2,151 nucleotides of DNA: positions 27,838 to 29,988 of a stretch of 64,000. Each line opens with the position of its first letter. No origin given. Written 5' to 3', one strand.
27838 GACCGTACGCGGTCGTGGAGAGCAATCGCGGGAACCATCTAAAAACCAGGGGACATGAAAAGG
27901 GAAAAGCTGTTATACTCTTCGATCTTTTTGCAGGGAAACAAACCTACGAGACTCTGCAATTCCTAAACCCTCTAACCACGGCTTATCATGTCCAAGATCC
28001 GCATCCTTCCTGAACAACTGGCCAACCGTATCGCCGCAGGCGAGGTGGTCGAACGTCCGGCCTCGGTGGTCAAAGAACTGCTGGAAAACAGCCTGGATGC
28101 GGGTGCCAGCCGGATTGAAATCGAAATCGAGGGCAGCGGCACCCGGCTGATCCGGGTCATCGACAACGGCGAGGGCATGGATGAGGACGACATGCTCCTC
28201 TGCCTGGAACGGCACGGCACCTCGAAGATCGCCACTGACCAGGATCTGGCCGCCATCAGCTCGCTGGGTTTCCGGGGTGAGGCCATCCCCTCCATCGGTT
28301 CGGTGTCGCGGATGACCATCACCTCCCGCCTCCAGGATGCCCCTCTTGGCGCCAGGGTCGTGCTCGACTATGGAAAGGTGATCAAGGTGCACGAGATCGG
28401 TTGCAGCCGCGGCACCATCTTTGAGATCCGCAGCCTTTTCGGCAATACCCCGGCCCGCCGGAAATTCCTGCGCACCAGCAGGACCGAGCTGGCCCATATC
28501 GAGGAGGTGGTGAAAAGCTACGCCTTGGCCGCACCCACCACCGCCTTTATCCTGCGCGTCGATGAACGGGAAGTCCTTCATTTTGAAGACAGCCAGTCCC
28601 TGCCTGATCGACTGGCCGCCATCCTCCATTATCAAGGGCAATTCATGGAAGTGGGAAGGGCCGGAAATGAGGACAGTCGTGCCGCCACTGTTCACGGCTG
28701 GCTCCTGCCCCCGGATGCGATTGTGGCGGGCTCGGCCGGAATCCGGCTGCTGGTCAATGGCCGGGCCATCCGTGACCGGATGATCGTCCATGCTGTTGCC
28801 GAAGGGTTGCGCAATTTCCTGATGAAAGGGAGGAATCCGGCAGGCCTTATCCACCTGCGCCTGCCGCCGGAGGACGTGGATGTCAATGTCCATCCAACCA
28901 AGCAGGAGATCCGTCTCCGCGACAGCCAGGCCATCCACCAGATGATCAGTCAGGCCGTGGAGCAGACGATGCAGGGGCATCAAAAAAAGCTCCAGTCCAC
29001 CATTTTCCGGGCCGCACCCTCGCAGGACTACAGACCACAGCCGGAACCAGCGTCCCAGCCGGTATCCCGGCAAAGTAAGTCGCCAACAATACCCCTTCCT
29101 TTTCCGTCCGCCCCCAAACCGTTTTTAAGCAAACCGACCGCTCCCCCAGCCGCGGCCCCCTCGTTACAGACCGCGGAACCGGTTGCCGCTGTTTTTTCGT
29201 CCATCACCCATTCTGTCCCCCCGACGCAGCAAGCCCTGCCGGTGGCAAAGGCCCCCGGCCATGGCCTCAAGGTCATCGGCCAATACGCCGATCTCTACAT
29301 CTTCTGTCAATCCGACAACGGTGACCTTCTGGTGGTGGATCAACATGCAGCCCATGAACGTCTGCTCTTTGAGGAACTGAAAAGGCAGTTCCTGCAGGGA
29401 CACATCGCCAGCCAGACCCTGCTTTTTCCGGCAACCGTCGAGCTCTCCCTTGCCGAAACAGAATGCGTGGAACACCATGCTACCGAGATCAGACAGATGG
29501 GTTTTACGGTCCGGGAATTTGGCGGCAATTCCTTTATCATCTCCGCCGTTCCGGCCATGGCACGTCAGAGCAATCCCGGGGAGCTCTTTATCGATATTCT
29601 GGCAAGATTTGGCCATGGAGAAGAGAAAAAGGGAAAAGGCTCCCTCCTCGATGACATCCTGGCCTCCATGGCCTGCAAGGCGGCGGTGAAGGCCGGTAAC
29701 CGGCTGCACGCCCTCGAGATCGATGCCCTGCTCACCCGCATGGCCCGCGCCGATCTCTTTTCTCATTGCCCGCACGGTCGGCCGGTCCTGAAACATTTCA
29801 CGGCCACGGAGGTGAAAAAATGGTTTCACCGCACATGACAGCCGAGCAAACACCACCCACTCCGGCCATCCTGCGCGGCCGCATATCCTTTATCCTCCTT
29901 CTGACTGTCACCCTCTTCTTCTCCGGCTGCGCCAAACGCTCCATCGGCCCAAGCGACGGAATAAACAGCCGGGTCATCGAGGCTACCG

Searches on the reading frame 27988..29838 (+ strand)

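Call 79: search_protein_families(library=pfam, proteins=[window:27988-29838:+], max_evalue=0.00001)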
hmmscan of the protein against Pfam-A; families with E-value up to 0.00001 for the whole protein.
window:27988-29838:+ (616 aa): 4 families
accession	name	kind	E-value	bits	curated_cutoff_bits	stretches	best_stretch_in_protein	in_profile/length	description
PF08676.16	MutL_C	-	1.5e-42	145.1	25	1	430-573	1-142/142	MutL C terminal dimerisation domain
PF01119.25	DNA_mis_repair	-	3.8e-27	94.7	26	1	227-328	17-118/119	DNA mismatch repair protein, C-terminal domain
PF13589.12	HATPase_c_3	-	2.1e-12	47.7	25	1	25-135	4-112/137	Histidine kinase-, DNA gyrase B-, and HSP90-like ATPase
PF02518.31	HATPase_c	-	5.3e-08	33.7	26.4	1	22-78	4-63/111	Histidine kinase-, DNA gyrase B-, and HSP90-like ATPase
